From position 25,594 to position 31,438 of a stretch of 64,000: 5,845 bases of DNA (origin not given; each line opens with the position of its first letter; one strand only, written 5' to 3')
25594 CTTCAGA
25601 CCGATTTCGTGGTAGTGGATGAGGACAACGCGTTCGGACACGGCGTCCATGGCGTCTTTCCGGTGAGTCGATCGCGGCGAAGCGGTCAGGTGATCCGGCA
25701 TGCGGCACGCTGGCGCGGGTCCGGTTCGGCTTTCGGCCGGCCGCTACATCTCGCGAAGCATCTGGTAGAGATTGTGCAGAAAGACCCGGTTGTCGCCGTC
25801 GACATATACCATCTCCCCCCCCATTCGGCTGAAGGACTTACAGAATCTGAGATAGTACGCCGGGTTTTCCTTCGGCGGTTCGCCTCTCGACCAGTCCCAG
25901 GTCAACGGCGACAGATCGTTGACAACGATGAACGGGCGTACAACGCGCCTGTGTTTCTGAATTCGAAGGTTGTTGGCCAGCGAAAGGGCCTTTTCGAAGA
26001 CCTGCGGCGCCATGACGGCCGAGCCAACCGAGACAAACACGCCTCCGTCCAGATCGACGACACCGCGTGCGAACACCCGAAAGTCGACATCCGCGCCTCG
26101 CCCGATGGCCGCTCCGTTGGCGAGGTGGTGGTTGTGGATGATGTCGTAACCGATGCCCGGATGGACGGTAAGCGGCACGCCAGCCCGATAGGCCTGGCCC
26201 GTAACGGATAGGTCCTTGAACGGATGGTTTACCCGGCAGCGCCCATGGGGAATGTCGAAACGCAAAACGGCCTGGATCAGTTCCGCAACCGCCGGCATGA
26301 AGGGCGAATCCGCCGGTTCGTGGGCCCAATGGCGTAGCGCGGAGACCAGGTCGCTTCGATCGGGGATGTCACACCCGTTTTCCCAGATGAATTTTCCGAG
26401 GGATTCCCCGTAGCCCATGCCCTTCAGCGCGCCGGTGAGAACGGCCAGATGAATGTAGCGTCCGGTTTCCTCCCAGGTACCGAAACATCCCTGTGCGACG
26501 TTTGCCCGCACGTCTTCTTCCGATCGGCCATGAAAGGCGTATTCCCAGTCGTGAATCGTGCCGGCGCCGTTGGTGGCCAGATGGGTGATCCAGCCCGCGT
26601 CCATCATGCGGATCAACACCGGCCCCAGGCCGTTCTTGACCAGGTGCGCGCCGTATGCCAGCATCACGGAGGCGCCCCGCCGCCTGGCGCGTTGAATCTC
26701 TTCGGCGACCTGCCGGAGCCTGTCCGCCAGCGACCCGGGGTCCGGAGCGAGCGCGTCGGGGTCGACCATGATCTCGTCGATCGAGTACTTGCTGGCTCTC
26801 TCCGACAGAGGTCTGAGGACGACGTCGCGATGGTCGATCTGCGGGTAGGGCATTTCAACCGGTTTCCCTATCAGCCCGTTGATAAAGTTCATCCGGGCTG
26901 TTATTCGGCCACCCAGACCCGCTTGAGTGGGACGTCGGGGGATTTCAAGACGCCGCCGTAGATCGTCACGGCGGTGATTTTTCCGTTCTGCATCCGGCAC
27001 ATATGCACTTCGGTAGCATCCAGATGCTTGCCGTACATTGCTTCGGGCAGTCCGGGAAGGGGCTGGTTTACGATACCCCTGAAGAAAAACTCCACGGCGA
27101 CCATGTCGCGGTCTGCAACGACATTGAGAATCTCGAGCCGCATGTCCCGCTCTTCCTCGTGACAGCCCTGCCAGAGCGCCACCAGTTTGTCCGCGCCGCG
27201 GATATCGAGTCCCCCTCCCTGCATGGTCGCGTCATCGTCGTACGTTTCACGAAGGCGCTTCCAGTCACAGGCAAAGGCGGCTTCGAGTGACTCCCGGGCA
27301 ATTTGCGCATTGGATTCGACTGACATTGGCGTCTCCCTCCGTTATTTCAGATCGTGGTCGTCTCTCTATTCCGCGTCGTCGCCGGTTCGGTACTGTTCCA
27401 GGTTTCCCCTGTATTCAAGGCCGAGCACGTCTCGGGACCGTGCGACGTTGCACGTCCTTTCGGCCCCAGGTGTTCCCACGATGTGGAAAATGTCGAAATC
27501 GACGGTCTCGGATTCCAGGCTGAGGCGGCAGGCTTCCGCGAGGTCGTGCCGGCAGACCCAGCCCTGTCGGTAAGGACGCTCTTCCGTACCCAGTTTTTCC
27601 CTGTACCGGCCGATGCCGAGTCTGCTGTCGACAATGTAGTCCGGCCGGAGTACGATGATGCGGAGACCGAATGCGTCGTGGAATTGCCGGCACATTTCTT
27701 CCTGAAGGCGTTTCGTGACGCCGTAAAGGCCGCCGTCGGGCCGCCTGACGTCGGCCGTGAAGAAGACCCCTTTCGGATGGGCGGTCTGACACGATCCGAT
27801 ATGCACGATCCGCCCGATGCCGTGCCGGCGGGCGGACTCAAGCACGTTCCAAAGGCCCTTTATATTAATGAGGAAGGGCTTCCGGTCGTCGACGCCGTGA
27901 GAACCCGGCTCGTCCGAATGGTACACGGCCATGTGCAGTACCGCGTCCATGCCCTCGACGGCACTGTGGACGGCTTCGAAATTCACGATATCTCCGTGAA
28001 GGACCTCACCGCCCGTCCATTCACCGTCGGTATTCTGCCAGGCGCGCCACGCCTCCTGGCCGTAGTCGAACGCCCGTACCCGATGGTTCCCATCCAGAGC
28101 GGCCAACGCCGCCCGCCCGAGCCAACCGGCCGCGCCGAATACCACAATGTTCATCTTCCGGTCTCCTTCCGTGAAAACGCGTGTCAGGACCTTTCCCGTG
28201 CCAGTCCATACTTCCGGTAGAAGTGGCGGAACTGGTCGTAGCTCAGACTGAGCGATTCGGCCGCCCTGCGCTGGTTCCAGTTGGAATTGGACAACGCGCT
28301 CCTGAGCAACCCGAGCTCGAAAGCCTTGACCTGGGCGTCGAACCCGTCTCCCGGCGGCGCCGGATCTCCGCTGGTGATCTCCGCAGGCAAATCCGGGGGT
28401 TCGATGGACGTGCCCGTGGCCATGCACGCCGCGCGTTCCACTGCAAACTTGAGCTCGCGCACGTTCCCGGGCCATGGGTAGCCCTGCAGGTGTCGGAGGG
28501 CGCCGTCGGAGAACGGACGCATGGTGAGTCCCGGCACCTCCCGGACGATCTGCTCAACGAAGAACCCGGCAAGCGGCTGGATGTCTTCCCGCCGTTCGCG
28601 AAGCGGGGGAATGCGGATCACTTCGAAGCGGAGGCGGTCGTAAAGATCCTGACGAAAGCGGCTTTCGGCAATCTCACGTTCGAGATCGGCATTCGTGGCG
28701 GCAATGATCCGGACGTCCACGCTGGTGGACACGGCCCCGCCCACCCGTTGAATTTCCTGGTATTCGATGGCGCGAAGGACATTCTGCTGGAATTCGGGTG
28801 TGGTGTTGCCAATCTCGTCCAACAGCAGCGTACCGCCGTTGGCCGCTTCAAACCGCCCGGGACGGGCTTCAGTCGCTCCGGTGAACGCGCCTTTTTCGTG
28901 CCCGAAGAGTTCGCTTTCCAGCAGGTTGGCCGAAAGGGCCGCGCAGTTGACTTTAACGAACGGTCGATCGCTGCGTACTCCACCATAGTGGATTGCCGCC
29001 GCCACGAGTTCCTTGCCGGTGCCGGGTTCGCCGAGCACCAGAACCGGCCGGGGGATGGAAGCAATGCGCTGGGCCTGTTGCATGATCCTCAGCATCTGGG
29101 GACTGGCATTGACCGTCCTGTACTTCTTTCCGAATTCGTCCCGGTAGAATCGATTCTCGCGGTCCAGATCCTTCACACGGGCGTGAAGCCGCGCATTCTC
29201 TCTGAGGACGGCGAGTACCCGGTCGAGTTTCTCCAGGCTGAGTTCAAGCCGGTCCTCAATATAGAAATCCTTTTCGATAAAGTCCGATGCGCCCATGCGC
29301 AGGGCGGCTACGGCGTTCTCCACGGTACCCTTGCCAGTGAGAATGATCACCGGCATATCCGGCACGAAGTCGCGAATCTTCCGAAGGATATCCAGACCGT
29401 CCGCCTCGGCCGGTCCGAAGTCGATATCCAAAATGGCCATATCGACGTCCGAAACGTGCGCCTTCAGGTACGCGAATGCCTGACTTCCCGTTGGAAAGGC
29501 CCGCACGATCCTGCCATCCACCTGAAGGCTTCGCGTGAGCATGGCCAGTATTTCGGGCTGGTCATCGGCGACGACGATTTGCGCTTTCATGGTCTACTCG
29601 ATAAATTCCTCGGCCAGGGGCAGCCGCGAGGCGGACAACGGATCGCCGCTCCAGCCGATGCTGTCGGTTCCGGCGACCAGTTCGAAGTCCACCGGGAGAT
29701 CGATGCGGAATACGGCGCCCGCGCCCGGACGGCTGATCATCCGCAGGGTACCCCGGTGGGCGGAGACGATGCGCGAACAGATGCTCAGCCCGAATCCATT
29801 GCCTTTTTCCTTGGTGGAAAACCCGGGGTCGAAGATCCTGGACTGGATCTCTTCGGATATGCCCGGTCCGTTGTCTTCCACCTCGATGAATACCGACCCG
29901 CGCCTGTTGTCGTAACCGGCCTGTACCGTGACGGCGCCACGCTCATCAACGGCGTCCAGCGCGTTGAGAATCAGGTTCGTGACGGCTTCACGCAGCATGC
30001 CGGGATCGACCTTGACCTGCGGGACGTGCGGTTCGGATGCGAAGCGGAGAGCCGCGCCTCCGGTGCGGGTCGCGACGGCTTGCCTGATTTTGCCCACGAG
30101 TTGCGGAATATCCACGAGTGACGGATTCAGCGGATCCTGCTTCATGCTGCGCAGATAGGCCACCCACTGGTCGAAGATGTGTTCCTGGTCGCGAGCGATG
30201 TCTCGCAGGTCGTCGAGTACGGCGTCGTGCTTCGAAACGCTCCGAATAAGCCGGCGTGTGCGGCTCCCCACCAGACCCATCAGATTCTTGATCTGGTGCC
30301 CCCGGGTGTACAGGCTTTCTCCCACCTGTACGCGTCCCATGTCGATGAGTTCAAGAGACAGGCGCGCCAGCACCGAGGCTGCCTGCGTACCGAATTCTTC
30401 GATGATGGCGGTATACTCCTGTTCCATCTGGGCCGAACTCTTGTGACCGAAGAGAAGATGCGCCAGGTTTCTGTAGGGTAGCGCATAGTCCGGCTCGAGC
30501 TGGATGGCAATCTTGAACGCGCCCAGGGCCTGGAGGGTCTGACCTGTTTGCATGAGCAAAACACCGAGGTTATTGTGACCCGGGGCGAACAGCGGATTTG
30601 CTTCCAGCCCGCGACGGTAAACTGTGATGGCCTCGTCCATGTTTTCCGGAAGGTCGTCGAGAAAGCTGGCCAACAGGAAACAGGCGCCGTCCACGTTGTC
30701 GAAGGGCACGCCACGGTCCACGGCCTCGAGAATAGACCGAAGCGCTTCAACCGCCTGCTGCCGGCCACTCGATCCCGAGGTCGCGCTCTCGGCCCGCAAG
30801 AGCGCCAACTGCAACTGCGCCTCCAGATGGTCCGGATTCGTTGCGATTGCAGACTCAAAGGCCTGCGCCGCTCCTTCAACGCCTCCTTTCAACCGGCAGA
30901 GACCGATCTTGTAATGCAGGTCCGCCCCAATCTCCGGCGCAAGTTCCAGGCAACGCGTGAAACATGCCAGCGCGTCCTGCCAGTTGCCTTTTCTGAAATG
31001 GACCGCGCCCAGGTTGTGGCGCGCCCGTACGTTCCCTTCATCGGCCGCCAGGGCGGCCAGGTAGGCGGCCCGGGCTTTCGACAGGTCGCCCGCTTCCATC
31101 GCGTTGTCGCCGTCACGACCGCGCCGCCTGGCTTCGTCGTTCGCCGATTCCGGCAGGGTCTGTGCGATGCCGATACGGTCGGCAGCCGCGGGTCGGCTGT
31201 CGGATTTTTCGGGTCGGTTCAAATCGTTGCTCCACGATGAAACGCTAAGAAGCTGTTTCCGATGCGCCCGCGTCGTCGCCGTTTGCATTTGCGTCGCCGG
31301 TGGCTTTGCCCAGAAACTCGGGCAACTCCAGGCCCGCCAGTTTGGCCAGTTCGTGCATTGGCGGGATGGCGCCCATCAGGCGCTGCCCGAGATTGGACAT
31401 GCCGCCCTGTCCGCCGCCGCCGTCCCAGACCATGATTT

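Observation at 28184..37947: Expanded Psp-like envelope-stress locus on the minus strand (28.2-37.9 kb)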

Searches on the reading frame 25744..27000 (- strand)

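Call 4: search_protein_families(library=pfam, proteins=[window:25744-27000:-], max_evalue=0.1)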
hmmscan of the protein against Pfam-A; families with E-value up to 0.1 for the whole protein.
window:25744-27000:- (418 aa): 2 families
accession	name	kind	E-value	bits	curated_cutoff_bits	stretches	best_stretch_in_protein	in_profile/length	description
PF21570.3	ArgZ-like_C_2nd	-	2e-05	24.8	27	1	96-160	1-65/213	Arginine dihydrolase ArgZ-like, C-terminal, Rossmann fold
PF01916.23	DS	-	0.0033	17.2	27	1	92-158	13-80/288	Deoxyhypusine synthase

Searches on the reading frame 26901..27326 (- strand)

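Call 4: search_protein_families(library=pfam, proteins=[window:26901-27326:-], max_evalue=0.1)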
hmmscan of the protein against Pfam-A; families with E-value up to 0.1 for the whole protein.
window:26901-27326:- (141 aa): 3 families
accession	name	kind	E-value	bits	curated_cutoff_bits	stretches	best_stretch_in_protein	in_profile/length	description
PF12680.13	SnoaL_2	-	1.9e-13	51.3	27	1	11-119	2-101/102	SnoaL-like domain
PF07366.18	SnoaL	-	2.7e-09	37.4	28.4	1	15-121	9-114/126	SnoaL-like polyketide cyclase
PF14534.12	DUF4440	-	0.0012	19.7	25.2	1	9-79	4-74/107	Domain of unknown function (DUF4440)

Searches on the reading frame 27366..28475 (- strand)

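Call 4: search_protein_families(library=pfam, proteins=[window:27366-28475:-], max_evalue=0.1)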
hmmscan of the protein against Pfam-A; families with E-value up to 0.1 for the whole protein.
window:27366-28475:- (369 aa): 8 families
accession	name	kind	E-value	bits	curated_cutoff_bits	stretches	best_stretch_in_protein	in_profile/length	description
PF01370.27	Epimerase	-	1e-19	71.4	20.9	1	110-278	1-169/240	NAD dependent epimerase/dehydratase family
PF01073.25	3Beta_HSD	-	6.8e-11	42.1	22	1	111-234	1-122/280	3-beta hydroxysteroid dehydrogenase/isomerase family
PF13460.12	NAD_binding_10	-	2e-10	41.3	27.2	1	114-317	1-178/184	NAD(P)H-binding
PF04321.23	RmlD_sub_bind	-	5.1e-05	22.9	27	1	108-266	1-140/287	RmlD substrate binding domain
PF05368.20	NmrA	-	0.0015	18.6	27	1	107-185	2-79/298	NmrA-like family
PF07993.18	NAD_binding_4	-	0.0024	17.5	20.1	1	250-283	176-209/258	Male sterility protein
PF16363.11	GDP_Man_Dehyd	-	0.027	14.4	27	1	156-276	54-178/332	GDP-mannose 4,6 dehydratase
PF02719.21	Polysacc_synt_2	-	0.096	12.3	20.2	0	159-265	59-152/293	Polysaccharide biosynthesis protein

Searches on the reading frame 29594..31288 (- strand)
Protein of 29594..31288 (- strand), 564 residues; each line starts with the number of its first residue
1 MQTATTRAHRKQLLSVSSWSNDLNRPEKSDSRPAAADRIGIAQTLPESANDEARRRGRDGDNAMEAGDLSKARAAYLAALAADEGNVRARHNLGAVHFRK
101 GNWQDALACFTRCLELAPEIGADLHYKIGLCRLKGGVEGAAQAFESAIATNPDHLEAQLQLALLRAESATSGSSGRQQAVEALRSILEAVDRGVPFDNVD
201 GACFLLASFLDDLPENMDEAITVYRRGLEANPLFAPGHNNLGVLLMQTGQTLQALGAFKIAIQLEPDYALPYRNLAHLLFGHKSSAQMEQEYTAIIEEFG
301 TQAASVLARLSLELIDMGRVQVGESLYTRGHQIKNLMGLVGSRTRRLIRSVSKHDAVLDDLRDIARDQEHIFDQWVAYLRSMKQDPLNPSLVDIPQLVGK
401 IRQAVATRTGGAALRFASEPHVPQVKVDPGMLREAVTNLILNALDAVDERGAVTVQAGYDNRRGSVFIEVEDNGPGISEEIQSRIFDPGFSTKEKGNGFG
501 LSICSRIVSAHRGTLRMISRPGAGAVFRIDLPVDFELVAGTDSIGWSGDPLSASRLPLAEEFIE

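Call 4: search_protein_families(library=pfam, proteins=[window:29594-31288:-], max_evalue=0.1)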
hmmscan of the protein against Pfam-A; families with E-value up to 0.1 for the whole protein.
window:29594-31288:- (564 aa): 23 families
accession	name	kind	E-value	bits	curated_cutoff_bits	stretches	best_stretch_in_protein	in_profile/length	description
PF02518.31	HATPase_c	-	2.8e-24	86.1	26.4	1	428-533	2-109/111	Histidine kinase-, DNA gyrase B-, and HSP90-like ATPase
PF07719.23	TPR_2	-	1.2e-21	75.4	27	2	88-119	2-33/34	Tetratricopeptide repeat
PF13414.12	TPR_11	-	6.9e-20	70.9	26.8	3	61-101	2-42/42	TPR repeat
PF00515.34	TPR_1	-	5.6e-19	67.5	27.8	2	88-119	2-33/34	Tetratricopeptide repeat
PF13431.12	TPR_17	-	3.3e-16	58.6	24.4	2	224-255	2-33/34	Tetratricopeptide repeat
PF13432.12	TPR_16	-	1e-14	55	32.7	2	60-118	4-62/65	Tetratricopeptide repeat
PF13428.12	TPR_14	-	6.1e-12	45.4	23.5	0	88-119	2-33/44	Tetratricopeptide repeat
PF14559.12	TPR_19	-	7.2e-12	45.9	25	2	63-116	1-54/68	Tetratricopeptide repeat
PF13424.12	TPR_12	-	2.9e-11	43.8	30.1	2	88-124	4-41/77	Tetratricopeptide repeat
PF13181.12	TPR_8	-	3.2e-11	42.9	25.7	1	88-119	2-33/34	Tetratricopeptide repeat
PF23914.1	TPR_CcmH_CycH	-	1.8e-09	38.1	42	1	65-119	99-153/158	Cytochrome c-type biogenesis protein H TPR domain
PF13176.12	TPR_7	-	1.7e-08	34.3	27.9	1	90-118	2-30/36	Tetratricopeptide repeat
PF13174.12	TPR_6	-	6.3e-08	33.2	26.3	0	91-118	4-31/33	Tetratricopeptide repeat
PF13371.12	TPR_9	-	2.9e-07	30.8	35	1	63-119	5-61/73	Tetratricopeptide repeat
PF24575.1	TPR_Slam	-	1.4e-06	29.1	35.2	0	131-166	57-92/104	Surface lipoprotein assembly modifier, N-terminal TPR repeats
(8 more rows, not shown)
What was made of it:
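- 29594..31288 (-): Soluble TPR histidine kinase (maximal ORF 564 aa; relatives suggest a start at the TTG at 31222, giving 542 aa). HATPase_c 3e-24 plus TPR models (call 4).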

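Call 32: find_related_loci(query=A4, collection=genome_contigs, flank=10000)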
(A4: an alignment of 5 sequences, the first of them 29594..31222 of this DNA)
Query A4 (542 aa) in genome_contigs; peptide patterns used: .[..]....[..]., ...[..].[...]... (x = any residue, [..] = any of these).
600 stretches matched a pattern (row limit reached: there are more); 406 encode a relative of the query (tblastn E <= 1e-3); the best 80 are kept; 80 distinct loci.
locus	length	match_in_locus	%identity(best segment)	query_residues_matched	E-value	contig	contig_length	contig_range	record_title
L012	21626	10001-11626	82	1-542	0e+0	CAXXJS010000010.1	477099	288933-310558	MAG: Candidatus Latescibacterota bacterium isolate d54d2296-71c2-45af-80d9-7212e301404d genome assembly, contig: contig_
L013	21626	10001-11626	83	1-542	0e+0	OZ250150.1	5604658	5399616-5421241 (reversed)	MAG: Candidatus Latescibacterota bacterium isolate 5c13c588-1760-4ea4-89ab-5ccd14670b69 genome assembly, chromosome: 1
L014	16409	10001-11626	79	1-542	0e+0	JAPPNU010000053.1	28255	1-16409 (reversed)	MAG: Gemmatimonadota bacterium isolate RHO3_bin_7 NODE_3014_length_28255_cov_40.233511, whole genome shotgun sequence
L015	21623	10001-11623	79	1-542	0e+0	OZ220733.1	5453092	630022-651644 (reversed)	MAG: Candidatus Latescibacterota bacterium isolate cc6a1995-d657-4e87-88a0-a2308bb9e8e7 genome assembly, chromosome: 1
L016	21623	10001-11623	80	1-542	0e+0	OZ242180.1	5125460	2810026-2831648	MAG: Candidatus Latescibacterota bacterium isolate 7123bf0d-be33-4206-a55c-e1281b3fc930 genome assembly, chromosome: 1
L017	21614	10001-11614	65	4-542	0e+0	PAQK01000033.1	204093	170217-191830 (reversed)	MAG: Gemmatimonadetes bacterium isolate SP138 162104, whole genome shotgun sequence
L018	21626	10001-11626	81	1-542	0e+0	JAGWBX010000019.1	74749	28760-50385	MAG: Candidatus Latescibacterota bacterium isolate 277c_44 scaffold_690, whole genome shotgun sequence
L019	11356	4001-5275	47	99-521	2e-114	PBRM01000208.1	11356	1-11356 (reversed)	MAG: Gemmatimonadetes bacterium isolate NP952 MHASMcontig_613144, whole genome shotgun sequence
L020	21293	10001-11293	44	81-513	2e-107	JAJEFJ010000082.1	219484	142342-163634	MAG: Candidatus Latescibacterota bacterium isolate p16x43bins.30 k141_430300, whole genome shotgun sequence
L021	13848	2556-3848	43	81-513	4e-106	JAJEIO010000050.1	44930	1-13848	MAG: Candidatus Latescibacterota bacterium isolate p16x65bins.25 k141_1220762, whole genome shotgun sequence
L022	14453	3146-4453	42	76-513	7e-104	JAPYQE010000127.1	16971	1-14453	MAG: Candidatus Latescibacterota bacterium isolate PW2.concoct.70_sub PW2_4033_length_16971_cov_7.778021, whole genome s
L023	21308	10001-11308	43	76-513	9e-103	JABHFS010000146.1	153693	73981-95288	MAG: Gemmatimonadetes bacterium isolate SI037_bin186 k141_2156384, whole genome shotgun sequence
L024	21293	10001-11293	44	81-513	3e-102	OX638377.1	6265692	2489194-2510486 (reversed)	MAG: uncultured Latescibacteria bacterium isolate 96736c8f-e424-4c7a-a7cc-5c0d8e7e2df7 genome assembly, chromosome: 1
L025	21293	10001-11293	43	81-513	3e-102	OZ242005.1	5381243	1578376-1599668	MAG: Candidatus Latescibacterota bacterium isolate 4361563e-baaa-404a-b280-629f4181b36f genome assembly, chromosome: 1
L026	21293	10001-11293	44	81-513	5e-102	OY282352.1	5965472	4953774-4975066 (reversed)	MAG: uncultured Latescibacteria bacterium genome assembly, chromosome: 1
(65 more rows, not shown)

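Call 74: search_protein_families(library=ncbifam, proteins=[window:29594-31222:-, L020:11339-12757:+], max_evalue=1e-20)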
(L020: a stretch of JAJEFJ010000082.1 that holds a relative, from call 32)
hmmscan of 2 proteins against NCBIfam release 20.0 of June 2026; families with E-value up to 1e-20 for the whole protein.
window:29594-31222:- (542 aa): 8 families
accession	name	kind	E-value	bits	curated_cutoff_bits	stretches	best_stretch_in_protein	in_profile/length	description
NF008468.0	PRK11360.1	equivalog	2.6e-36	125.2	646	1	369-512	464-609/616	two-component system sensor histidine kinase AtoS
NF007688.0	PRK10364.1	equivalog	1.8e-30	106.1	479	1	386-513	328-453/460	two-component system sensor histidine kinase ZraS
NF010411.0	PRK13837.1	equivalog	1.9e-23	82.4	647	1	337-514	490-678/828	two-component system VirA-like sensor kinase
NF052574.1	HisKinEspCMyxo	equivalog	8.5e-23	80.4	1200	1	320-511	441-637/785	serine histidine kinase EspC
TIGR02916.1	PEP_his_kin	equivalog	5.5e-22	78.1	300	1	264-510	436-679/679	XrtA/PEP-CTERM system histidine kinase PrsK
NF007004.0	PRK09467.1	equivalog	1.1e-21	77.3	415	1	340-512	270-437/440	two-component system sensor histidine kinase EnvZ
NF008298.1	PRK11086.1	subfamily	4.3e-21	74.9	520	1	375-513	390-527/529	DcuS/MalK family sensor histidine kinase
NF046026.1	HisKinCckACaul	equivalog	8.9e-21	73.6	1000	0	398-513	401-534/678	cell cycle histidine kinase CckA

L020:11339-12757:+ (472 aa): 25 families
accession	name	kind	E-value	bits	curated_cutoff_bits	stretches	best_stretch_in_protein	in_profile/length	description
NF008469.0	PRK11361.1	equivalog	2.1e-109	366.3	714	1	6-470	4-457/461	acetoacetate metabolism transcriptional regulator AtoC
TIGR02974.1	phageshock_pspF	equivalog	1.1e-108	363.4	443.55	1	166-402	4-240/336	phage shock protein operon transcriptional activator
TIGR01818.1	ntrC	equivalog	1.1e-105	354.1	558.6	1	9-411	1-383/463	nitrogen regulation protein NR(I)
TIGR01817.1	nifA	equivalog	2.6e-99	333.4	528.85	1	140-404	175-437/534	nif-specific transcriptional activator NifA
TIGR02915.1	PEP_resp_reg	equivalog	1.1e-92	311.2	502.6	1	10-469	2-444/445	PEP-CTERM-box response regulator transcription factor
NF051870.1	NAssimRespRegNtrX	equivalog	2.1e-92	310.4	600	1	8-411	3-387/452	nitrogen assimilation response regulator NtrX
NF007689.0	PRK10365.1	equivalog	2.8e-91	306.5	760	1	7-457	6-432/441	sigma-54-dependent response regulator transcription factor ZraR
NF008622.0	PRK11608.1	equivalog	3.1e-91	305.8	529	1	170-404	15-249/329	phage shock protein operon transcriptional activator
NF008176.1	PRK10923.1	equivalog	3e-90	303.1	620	1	7-411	4-387/469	nitrogen regulation protein NR(I)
NF003451.0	PRK05022.1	equivalog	1e-89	301.6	476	1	117-469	146-510/512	nitric oxide reductase transcriptional regulator NorR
NF038308.1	RNA_repair_RtcR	equivalog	1.1e-88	298.4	650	1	96-409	125-436/530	RNA repair transcriptional activator RtcR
NF041946.1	LuxO_transreg_Vib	equivalog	4.3e-85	286.2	800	1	24-420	14-391/463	quorum-sensing sigma-54 dependent transcriptional regulator LuxO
NF041552.1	TF_PrdR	equivalog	1.7e-80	271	795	1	119-455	240-564/577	sigma-54 dependent transcriptional regulator PrdR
NF050807.1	TransRegFlbDCaul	equivalog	2e-80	270.9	750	1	161-467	118-438/454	sigma-54-dependent transcriptional regulator FlbD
NF011695.0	PRK15115.1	equivalog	1.9e-79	267.5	763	1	2-471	2-440/445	two-component system response regulator GlrR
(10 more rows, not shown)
